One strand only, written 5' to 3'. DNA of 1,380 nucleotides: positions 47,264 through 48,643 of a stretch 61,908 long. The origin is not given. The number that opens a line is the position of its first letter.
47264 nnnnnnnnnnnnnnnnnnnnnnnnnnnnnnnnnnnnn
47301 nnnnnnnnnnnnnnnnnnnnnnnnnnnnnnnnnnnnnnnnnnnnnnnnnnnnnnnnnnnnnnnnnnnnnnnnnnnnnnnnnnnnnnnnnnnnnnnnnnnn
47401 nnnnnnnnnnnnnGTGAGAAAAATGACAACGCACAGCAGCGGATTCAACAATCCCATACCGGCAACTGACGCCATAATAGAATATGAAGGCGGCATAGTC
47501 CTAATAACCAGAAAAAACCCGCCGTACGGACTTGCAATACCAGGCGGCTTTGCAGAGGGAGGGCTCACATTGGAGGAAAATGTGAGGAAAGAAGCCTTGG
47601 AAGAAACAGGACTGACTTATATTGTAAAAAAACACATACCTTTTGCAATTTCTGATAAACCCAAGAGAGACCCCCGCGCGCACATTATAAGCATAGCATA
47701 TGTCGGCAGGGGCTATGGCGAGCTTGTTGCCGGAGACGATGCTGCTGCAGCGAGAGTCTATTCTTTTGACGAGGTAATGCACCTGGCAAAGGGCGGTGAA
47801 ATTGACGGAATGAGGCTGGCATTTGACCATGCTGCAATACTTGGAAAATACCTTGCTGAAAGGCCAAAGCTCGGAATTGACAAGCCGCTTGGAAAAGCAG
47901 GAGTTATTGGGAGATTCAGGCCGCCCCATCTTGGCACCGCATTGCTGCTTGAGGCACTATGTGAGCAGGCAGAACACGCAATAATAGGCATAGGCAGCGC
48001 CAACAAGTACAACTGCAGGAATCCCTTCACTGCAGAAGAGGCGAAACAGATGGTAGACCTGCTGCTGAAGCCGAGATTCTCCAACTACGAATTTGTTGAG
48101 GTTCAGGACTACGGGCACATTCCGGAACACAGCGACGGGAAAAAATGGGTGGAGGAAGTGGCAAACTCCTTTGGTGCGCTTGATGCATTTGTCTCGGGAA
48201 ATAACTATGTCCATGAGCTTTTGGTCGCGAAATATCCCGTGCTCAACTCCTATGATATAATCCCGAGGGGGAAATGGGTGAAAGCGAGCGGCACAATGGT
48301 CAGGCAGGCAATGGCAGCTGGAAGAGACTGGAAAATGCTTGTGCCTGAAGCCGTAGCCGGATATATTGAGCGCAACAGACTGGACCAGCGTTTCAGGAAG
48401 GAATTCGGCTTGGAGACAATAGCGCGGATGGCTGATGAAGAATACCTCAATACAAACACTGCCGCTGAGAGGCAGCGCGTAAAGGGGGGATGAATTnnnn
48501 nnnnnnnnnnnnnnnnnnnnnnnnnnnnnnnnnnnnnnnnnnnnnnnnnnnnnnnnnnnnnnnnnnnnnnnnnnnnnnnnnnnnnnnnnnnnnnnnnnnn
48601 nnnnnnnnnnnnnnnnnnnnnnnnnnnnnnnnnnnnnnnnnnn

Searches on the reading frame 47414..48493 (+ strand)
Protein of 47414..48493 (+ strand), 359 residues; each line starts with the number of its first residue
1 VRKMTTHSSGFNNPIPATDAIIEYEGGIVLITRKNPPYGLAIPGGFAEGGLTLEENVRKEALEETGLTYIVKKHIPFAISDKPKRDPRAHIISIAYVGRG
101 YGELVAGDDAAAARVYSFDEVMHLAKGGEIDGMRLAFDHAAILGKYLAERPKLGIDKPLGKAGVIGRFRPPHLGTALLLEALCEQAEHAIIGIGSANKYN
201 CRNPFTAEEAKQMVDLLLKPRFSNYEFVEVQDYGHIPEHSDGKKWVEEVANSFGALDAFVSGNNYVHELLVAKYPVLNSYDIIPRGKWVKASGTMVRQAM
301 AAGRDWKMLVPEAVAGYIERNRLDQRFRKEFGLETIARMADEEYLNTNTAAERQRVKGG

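Call 44: search_protein_families(library=pfam, max_evalue=0.00001, proteins=[window:47414-48493:+])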
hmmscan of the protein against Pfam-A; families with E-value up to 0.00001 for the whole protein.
window:47414-48493:+ (359 aa): 1 family
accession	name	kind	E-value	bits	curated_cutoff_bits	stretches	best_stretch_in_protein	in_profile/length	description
PF00293.34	NUDIX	-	4.2e-12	46.7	21.1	1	16-125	4-121/134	NUDIX domain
